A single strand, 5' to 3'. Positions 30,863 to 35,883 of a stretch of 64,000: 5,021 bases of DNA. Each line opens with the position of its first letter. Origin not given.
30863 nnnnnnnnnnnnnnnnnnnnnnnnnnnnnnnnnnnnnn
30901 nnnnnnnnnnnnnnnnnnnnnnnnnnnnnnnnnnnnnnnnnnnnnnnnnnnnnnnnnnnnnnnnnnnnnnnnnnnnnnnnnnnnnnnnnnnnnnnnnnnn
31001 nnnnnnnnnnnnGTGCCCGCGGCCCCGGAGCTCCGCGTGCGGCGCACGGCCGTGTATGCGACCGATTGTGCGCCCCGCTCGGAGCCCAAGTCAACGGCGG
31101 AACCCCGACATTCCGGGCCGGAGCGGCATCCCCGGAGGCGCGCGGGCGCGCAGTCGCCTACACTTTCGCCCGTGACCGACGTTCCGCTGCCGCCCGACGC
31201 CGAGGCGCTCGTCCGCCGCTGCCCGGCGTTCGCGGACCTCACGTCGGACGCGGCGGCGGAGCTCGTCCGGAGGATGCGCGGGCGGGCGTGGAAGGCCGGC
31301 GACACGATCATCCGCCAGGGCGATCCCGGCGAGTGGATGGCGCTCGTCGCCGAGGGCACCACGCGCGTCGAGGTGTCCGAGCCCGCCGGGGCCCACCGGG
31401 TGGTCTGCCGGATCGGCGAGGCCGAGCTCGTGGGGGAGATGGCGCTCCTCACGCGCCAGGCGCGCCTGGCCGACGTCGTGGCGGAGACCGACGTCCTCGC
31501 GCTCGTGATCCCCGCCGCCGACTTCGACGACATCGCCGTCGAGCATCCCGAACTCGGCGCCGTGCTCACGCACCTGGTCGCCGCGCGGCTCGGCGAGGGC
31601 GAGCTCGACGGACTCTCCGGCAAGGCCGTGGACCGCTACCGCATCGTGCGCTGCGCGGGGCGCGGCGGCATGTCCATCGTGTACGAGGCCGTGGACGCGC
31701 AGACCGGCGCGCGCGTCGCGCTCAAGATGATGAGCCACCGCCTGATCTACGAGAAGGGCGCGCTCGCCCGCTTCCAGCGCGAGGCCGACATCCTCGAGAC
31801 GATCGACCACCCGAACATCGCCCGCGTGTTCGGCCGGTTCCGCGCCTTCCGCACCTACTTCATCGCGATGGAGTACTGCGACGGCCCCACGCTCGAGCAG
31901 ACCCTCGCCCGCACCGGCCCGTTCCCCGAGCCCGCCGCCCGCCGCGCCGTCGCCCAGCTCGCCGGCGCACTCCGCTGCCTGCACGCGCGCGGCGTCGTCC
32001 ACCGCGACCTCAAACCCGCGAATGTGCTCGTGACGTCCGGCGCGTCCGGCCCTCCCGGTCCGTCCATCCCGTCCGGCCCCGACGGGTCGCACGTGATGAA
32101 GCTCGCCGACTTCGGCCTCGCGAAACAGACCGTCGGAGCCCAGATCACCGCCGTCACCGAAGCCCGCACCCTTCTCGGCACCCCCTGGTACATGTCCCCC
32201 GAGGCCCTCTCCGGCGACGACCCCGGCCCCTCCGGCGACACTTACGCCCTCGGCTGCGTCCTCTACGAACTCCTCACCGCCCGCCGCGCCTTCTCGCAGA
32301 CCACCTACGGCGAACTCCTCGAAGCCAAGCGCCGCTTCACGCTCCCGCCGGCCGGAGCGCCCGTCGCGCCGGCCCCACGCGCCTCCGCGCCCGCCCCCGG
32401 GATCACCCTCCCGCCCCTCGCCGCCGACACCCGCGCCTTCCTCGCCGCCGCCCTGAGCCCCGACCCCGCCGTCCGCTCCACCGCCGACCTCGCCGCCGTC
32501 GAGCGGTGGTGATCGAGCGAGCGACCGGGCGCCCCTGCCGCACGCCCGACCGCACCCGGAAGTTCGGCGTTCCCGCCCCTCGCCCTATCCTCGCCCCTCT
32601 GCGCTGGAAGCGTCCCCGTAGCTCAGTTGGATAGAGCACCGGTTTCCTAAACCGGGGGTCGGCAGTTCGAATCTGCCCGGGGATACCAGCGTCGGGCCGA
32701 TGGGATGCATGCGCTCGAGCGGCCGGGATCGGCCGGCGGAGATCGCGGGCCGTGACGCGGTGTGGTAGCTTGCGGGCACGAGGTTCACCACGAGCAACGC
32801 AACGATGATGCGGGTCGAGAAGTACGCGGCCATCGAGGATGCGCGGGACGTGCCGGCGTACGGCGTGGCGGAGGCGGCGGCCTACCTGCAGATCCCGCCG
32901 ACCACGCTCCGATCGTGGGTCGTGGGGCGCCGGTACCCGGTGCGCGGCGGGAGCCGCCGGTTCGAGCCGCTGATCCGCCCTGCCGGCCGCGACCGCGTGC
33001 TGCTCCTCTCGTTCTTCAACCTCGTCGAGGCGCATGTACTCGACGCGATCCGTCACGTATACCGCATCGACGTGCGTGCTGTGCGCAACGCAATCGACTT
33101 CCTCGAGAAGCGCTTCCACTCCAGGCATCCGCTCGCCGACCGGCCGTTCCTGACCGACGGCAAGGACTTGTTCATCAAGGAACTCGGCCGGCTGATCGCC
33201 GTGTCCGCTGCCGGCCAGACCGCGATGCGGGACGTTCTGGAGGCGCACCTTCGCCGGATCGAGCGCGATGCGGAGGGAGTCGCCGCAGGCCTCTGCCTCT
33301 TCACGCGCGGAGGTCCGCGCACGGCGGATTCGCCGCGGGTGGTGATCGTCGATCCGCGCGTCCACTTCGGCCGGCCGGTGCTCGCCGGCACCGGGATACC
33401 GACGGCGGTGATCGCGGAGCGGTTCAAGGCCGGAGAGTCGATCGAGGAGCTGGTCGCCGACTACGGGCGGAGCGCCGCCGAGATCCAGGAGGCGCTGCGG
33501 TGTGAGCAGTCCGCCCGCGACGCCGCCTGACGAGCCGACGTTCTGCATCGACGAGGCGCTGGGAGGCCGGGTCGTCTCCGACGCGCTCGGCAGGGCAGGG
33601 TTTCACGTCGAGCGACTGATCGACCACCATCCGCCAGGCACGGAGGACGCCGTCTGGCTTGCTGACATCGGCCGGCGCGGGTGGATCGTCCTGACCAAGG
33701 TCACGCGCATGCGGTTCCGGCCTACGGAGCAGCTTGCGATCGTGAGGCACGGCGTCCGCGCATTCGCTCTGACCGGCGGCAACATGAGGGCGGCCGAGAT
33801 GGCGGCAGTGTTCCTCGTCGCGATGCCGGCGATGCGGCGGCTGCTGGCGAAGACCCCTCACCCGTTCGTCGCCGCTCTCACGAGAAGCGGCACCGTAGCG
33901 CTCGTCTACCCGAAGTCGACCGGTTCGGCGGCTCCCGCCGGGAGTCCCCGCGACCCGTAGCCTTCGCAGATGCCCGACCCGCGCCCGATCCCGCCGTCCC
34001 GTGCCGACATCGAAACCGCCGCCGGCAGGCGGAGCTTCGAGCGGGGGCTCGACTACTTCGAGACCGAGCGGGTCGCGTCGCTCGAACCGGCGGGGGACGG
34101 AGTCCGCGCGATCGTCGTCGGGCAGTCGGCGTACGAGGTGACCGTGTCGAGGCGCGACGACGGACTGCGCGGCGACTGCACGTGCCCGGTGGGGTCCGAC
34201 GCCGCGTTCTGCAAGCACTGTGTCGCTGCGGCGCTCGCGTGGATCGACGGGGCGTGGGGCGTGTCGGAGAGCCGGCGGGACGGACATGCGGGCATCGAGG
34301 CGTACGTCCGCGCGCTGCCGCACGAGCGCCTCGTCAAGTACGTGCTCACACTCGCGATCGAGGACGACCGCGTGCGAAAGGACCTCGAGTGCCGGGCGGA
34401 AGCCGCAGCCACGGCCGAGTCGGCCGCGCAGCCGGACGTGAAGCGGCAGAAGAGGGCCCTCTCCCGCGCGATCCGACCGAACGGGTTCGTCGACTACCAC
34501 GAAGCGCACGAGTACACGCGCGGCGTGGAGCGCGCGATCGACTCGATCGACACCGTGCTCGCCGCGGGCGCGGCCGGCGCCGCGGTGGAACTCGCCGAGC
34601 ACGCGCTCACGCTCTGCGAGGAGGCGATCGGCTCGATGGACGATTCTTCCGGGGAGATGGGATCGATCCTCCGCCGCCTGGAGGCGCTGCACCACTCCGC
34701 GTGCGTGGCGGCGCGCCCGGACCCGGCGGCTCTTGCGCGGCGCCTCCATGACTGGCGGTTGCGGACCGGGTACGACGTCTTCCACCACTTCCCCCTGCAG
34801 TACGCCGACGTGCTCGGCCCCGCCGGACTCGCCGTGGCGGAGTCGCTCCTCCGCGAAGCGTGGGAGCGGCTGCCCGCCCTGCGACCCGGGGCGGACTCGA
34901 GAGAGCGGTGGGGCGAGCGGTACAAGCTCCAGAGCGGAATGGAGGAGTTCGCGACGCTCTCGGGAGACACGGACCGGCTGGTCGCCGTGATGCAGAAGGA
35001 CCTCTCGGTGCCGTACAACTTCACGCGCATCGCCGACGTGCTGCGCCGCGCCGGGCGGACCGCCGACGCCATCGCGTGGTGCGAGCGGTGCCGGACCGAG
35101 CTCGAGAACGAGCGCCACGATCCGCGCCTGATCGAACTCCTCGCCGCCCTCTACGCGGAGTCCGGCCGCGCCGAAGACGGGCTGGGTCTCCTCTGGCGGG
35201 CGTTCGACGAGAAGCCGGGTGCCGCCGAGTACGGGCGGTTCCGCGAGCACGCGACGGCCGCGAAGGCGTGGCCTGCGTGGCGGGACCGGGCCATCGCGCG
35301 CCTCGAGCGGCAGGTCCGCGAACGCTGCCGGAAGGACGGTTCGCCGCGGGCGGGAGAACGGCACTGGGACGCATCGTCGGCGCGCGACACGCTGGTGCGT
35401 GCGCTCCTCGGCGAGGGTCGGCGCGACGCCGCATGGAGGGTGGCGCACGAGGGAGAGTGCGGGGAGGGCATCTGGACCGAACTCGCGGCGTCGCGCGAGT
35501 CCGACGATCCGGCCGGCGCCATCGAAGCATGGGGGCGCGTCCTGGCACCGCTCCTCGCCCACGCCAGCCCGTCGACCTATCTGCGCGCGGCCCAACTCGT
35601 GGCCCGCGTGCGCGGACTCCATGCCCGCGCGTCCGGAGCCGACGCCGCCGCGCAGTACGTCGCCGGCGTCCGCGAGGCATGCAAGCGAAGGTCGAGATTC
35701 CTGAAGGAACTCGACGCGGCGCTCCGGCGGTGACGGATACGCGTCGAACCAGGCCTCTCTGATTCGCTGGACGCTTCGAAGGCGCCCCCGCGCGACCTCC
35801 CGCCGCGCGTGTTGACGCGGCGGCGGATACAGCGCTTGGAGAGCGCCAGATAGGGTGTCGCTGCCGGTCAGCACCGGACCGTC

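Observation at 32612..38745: tRNA-Arg(CCT)-adjacent accessory stretch enriched in toxin-antitoxin and restriction functions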

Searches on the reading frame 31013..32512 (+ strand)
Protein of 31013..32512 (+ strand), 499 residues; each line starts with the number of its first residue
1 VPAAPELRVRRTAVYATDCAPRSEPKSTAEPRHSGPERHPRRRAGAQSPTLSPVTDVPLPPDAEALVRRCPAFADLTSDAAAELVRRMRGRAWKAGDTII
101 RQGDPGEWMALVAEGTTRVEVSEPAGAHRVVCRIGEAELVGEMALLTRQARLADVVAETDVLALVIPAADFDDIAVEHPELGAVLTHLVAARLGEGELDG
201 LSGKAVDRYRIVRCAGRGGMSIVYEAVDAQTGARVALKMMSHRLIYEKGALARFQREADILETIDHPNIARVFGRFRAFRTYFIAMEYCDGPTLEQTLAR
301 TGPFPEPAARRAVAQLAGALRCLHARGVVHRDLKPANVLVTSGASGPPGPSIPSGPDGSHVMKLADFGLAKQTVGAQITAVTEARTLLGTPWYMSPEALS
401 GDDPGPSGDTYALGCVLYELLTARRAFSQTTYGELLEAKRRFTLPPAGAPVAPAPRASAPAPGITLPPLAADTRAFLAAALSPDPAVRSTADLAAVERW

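Call 12: search_protein_families(library=pfam, proteins=[window:31013-32512:+], max_evalue=0.01)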
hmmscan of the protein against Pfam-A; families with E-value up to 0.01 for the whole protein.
window:31013-32512:+ (499 aa): 5 families
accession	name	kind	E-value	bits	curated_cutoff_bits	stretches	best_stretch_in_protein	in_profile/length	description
PF00069.31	Pkinase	-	1.6e-49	169.1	31.7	1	210-493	2-256/263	Protein kinase domain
PF07714.23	PK_Tyr_Ser-Thr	-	7.1e-27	94.8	23.1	1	216-431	8-209/258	Protein tyrosine and serine/threonine kinase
PF00027.35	cNMP_binding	-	4.5e-19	68.6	27.5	1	92-175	3-86/89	Cyclic nucleotide-binding domain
PF01636.29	APH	-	0.00037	20.8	23.2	0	224-325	14-109/239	Phosphotransferase enzyme family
PF06293.20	Kdo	-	0.0016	18.4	21.3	1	293-343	104-154/207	Lipopolysaccharide kinase (Kdo/WaaP) family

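Call 117: find_related_loci(query=window:31013-32512:+, collection=metagenome_contigs, flank=10000)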
Query window:31013-32512:+ (499 aa) in metagenome_contigs; peptide patterns used: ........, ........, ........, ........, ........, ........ (x = any residue, [..] = any of these).
103 stretches matched a pattern; 9 encode a relative of the query (tblastn E <= 1e-3); 9 distinct loci.
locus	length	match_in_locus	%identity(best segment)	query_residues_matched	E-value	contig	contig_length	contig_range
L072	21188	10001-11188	39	69-499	3e-87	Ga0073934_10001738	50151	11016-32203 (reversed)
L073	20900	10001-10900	42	164-499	4e-74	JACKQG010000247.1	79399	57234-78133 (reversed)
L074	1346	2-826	45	146-443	2e-72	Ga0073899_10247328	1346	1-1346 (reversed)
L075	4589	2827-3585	37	195-488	4e-38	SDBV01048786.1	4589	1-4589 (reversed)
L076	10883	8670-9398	35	201-484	6e-34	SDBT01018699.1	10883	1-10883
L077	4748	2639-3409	31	208-470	6e-27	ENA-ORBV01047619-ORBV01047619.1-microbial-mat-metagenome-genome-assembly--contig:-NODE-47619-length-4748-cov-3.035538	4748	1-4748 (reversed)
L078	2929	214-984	30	208-470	5e-27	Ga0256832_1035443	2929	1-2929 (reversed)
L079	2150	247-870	34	208-431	4e-25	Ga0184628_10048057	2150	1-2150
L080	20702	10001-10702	31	201-436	7e-23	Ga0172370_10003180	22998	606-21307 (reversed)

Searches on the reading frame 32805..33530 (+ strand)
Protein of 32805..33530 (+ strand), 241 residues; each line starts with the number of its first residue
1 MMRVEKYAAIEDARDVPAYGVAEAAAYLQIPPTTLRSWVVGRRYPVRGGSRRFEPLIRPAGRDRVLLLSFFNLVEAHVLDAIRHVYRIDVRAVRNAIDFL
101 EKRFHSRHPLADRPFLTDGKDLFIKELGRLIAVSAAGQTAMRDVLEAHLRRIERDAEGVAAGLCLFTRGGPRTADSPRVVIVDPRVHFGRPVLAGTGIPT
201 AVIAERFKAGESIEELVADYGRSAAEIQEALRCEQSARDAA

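Call 12: search_protein_families(library=pfam, proteins=[window:32805-33530:+], max_evalue=0.01)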
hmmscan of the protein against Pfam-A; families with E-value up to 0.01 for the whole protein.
window:32805-33530:+ (241 aa): 4 families
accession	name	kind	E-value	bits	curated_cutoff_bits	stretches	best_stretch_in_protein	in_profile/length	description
PF04255.20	DUF433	-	1.5e-12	47.6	23.6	1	181-232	2-54/56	Protein of unknown function (DUF433)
PF21321.3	HTH_66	-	3.8e-06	27.7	24.3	1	17-85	1-72/83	Putative DNA-binding HTH domain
PF12728.13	HTH_17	-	0.00029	21.5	27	1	19-53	2-38/51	Helix-turn-helix domain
PF13384.12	HTH_23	-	0.0069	16.6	24.6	0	5-39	6-38/50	Homeodomain-like domain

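Call 13: search_protein_families(library=padloc, proteins=[window:32805-33530:+], max_evalue=0.01)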
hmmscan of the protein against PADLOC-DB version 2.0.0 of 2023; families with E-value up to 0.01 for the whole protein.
window:32805-33530:+ (241 aa): 0 families

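Call 48: search_protein_families(library=ncbifam, proteins=[window:32805-33530:+], max_evalue=0.01)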
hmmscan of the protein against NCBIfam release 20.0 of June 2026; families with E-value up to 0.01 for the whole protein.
window:32805-33530:+ (241 aa): 0 families

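Call 60: search_protein_families(library=phrogs, proteins=[window:32805-33530:+], max_evalue=0.01)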
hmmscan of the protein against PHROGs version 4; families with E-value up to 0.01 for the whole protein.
window:32805-33530:+ (241 aa): 1 family
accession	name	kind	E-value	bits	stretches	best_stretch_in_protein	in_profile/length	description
phrog_11928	-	unknown function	8.5e-06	26.5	1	180-219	7-46/74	-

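Call 87: search_solved_structures(query=window:32805-33530:+, max_evalue=0.01, show_alignments=1)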
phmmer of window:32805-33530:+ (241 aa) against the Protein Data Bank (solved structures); distinct sequences matched with E-value up to 0.01: 1.
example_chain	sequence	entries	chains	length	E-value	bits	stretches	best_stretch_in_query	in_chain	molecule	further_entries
5af3_A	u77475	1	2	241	1.1e-18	70.7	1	13-231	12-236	VAPBC49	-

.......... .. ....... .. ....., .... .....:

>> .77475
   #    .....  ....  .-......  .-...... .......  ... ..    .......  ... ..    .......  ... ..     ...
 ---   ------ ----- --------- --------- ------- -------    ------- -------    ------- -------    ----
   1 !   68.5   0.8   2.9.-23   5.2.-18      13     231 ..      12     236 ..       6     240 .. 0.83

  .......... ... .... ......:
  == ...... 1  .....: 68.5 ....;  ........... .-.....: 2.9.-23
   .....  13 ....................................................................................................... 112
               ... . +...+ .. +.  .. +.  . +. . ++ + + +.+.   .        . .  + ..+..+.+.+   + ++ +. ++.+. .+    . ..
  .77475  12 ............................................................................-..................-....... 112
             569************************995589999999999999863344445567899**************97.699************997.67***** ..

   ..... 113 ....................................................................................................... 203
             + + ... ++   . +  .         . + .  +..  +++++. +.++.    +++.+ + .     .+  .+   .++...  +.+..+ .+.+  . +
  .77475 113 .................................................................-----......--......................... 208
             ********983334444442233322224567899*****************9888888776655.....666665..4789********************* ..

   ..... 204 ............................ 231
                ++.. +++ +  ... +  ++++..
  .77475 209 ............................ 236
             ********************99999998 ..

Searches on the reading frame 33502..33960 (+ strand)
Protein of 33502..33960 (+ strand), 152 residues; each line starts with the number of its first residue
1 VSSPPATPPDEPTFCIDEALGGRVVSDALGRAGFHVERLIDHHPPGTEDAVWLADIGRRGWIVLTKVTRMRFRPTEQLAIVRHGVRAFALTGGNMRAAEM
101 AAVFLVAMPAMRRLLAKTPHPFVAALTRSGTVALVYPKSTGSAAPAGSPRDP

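Call 12: search_protein_families(library=pfam, proteins=[window:33502-33960:+], max_evalue=0.01)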
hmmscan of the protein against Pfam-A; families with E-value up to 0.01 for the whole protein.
window:33502-33960:+ (152 aa): 1 family
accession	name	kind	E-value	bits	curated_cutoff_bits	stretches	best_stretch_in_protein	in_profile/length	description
PF18478.7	PIN_10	-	2.9e-15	56.5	26.2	1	12-91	1-83/84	PIN like domain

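Call 13: search_protein_families(library=padloc, proteins=[window:33502-33960:+], max_evalue=0.01)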
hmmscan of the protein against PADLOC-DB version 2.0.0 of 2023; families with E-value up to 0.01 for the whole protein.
window:33502-33960:+ (152 aa): 0 families

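Call 48: search_protein_families(library=ncbifam, proteins=[window:33502-33960:+], max_evalue=0.01)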
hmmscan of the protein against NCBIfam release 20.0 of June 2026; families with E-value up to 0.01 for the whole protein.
window:33502-33960:+ (152 aa): 1 family
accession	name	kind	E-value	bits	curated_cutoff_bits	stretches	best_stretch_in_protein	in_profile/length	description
NF040468.1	blaECM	exception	0.0049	16.2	640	0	62-113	95-145/303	ECM family subclass B3 metallo-beta-lactamase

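Call 60: search_protein_families(library=phrogs, proteins=[window:33502-33960:+], max_evalue=0.01)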
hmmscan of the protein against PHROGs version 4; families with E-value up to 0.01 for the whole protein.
window:33502-33960:+ (152 aa): 0 families

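Call 88: search_solved_structures(query=window:33502-33960:+, max_evalue=1)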
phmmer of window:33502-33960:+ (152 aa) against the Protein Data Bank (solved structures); distinct sequences matched with E-value up to 1: 1.
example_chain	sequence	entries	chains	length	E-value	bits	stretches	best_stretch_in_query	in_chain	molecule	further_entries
1bj3_A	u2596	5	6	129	0.68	13.2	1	9-54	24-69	PROTEIN (COAGULATION FACTOR IX-BINDING PROTEIN A) | coagulation factor IX-binding protein A chain | Coagulation factor IX/X-binding protein A chain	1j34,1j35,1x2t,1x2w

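Call 91: find_homologous_proteins(query=window:33502-33960:+, max_evalue=0.00001)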
Query window:33502-33960:+ (152 aa): 11 proteins with E <= 0.00001 among 208 candidates.
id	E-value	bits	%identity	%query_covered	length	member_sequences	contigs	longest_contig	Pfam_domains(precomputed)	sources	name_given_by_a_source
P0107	4.9e-95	333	100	100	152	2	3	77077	PF18478.8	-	-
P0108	1.3e-61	225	73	91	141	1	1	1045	PF18478.8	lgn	-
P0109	1.7e-61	225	74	90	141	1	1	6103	PF18478.8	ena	-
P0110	6.8e-59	216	72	90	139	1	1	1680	PF18478.8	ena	-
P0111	2.0e-51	192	66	88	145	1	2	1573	PF18478.8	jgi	jgi:hypothetical protein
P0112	4.4e-51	191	67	90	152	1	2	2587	PF18478.8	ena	-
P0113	5.9e-51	190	65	93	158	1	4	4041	PF18478.8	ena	-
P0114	9.9e-51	190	67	87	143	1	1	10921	PF18478.8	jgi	jgi:hypothetical protein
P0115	2.1e-50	189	64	92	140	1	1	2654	PF18478.8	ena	-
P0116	1.0e-15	76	37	76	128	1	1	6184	PF18478.8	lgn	-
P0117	1.1e-9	57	51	41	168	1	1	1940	PF18478.8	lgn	-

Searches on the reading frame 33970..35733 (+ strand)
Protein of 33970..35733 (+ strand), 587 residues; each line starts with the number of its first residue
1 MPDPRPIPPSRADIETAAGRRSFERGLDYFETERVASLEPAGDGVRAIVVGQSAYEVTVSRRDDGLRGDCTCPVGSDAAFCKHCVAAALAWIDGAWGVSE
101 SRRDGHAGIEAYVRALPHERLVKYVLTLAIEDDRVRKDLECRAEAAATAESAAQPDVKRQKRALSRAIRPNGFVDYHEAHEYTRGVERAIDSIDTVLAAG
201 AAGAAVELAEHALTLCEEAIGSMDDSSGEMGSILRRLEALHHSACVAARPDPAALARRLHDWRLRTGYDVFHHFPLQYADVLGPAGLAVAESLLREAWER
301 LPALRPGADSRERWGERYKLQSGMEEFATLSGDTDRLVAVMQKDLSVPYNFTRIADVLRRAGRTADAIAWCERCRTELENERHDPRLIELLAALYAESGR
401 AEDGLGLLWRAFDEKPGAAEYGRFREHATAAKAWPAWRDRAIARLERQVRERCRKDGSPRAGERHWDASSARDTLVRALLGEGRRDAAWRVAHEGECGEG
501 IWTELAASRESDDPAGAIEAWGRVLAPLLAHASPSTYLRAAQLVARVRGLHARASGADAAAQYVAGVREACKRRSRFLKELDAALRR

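Call 12: search_protein_families(library=pfam, proteins=[window:33970-35733:+], max_evalue=0.01)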
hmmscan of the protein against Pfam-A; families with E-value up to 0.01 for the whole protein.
window:33970-35733:+ (587 aa): 3 families
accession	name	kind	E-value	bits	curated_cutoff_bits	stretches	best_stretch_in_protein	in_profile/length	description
PF21810.3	DUF6880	-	1.5e-17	64.2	27.3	1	114-414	12-320/472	Family of unknown function (DUF6880)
PF04434.22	SWIM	-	0.00036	20.5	19.6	1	55-91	1-37/38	SWIM zinc finger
PF13424.12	TPR_12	-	0.004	17.8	30.1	0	353-401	8-61/77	Tetratricopeptide repeat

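Call 13: search_protein_families(library=padloc, proteins=[window:33970-35733:+], max_evalue=0.01)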
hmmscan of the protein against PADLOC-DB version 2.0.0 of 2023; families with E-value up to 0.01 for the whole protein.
window:33970-35733:+ (587 aa): 2 families
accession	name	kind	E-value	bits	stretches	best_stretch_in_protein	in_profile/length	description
PDLC05053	PDC-S62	-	1.1e-31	108.1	1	11-579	11-556/566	-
PDLC02850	DpdE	-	4.5e-10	36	1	17-100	15-95/1282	DpdE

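Call 43: find_homologous_proteins(query=window:33970-35733:+, max_evalue=1e-10)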
Query window:33970-35733:+ (587 aa): 84 proteins with E <= 1e-10 among 8000 candidates.
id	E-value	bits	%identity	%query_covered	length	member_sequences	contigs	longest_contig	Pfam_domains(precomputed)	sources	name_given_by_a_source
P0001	0.0e+0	1301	100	100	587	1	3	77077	PF21810.4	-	-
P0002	1.2e-107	379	37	98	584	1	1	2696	PF21810.4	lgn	-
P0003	3.1e-106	375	39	98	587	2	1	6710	PF21810.4,PF04434.23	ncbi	-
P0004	1.4e-105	372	38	96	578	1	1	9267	PF21810.4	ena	-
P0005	5.3e-105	371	38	96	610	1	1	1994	PF21810.4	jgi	jgi:uncharacterized Zn finger protein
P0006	2.0e-103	365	37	96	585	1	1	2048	PF21810.4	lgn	-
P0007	7.4e-103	363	38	97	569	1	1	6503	PF21810.4,PF04434.23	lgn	-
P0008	2.3e-101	359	38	98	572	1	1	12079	PF21810.4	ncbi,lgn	-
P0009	3.2e-99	351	39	96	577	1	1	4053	PF21810.4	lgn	-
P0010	1.9e-97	346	36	97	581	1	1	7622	PF21810.4,PF04434.23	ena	-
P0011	2.3e-96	342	37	98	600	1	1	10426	PF21810.4,PF04434.23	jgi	jgi:uncharacterized Zn finger protein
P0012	6.5e-96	340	36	99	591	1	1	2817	PF21810.4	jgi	jgi:uncharacterized Zn finger protein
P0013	3.3e-95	338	36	98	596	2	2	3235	PF21810.4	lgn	-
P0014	8.0e-94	334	38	98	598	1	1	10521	PF21810.4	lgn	-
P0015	2.3e-93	332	37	97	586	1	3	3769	PF21810.4,PF04434.23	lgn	-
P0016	5.7e-93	331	37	96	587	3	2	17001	PF21810.4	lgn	-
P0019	4.5e-91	325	38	96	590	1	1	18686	PF21810.4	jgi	jgi:uncharacterized Zn finger protein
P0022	4.2e-90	321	37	99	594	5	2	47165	PF21810.4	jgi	-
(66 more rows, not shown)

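Call 44: find_encoding_contigs(protein=P0022, flank=6000, max_places=2)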
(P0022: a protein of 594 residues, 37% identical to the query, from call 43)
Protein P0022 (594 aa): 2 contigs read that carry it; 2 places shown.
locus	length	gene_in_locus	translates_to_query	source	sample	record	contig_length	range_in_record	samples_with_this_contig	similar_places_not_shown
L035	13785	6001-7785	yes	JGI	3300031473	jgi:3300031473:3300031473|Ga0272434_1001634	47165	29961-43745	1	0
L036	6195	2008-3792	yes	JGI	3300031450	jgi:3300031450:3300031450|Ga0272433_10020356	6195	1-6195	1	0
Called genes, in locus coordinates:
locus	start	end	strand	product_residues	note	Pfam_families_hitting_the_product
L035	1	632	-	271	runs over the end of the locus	-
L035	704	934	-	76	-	-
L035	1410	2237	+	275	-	-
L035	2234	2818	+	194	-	PF08808:RES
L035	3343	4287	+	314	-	PF13391:HNH_2 (weak)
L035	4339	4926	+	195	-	-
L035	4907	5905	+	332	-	-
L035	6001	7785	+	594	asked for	PF21810:DUF6880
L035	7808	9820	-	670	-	-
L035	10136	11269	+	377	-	PF03009:GDPD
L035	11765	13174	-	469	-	PF09348:DUF1990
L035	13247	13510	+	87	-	-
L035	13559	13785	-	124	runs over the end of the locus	PF00903:Glyoxalase, PF18029:Glyoxalase_6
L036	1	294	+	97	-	?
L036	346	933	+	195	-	-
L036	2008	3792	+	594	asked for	PF21810:DUF6880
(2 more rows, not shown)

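Call 45: find_encoding_contigs(protein=P0019, flank=6000, max_places=2)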
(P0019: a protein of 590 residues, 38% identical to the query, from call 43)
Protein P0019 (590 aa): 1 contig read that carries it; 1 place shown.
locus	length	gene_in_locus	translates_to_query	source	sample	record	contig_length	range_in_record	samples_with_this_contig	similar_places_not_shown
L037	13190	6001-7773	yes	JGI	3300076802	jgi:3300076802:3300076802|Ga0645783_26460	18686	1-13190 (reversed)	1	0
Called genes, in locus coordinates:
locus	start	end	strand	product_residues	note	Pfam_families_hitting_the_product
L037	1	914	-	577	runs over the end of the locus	PF20703:nSTAND1 (weak)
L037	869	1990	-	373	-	-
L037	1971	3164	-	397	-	PF00486:Trans_reg_C (weak)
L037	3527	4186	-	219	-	PF01842:ACT (faint), PF18462:DUF5612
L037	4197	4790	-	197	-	PF00702:Hydrolase (faint), PF08282:Hydrolase_3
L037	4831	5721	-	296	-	-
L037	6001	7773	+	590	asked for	PF21810:DUF6880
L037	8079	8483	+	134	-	-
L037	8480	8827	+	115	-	-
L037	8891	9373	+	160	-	PF00589:Phage_integrase (weak)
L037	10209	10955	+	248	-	PF13749:HATPase_c_4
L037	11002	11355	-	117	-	-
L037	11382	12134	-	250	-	PF00899:ThiF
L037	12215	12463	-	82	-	-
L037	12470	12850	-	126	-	PF14462:Prok-E2_E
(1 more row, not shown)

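Call 46: find_encoding_contigs(protein=P0016, flank=6000, max_places=2)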
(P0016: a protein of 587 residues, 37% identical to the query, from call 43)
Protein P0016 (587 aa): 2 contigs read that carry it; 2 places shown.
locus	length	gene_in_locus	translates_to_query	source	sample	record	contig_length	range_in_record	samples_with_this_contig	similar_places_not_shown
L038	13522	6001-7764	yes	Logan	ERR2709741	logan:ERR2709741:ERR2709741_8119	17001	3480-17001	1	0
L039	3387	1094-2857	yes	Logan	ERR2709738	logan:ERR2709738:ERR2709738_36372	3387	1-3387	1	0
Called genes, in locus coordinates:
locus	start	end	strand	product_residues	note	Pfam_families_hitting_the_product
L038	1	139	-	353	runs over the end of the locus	PF04773:FecR, PF16344:FecR_C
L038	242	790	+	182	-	PF07638:Sigma70_ECF (faint), PF04542:Sigma70_r2, PF08281:Sigma70_r4_2, PF04545:Sigma70_r4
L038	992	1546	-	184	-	PF00578:AhpC-TSA, PF08534:Redoxin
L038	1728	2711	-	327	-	-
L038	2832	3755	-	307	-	PF00480:ROK (faint), PF01869:BcrAD_BadFG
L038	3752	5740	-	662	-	PF01182:Glucosamine_iso, PF02585:PIG-L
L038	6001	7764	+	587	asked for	PF21810:DUF6880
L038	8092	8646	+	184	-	PF13328:HD_4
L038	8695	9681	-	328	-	PF03544:TonB_C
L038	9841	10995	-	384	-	-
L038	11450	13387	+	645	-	PF00990:GGDEF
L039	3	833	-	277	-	?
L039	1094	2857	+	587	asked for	PF21810:DUF6880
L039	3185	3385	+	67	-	?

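Call 48: search_protein_families(library=ncbifam, proteins=[window:33970-35733:+], max_evalue=0.01)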
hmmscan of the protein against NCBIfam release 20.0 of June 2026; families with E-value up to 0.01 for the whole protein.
window:33970-35733:+ (587 aa): 0 families

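Call 60: search_protein_families(library=phrogs, proteins=[window:33970-35733:+], max_evalue=0.01)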
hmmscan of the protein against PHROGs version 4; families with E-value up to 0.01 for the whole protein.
window:33970-35733:+ (587 aa): 0 families
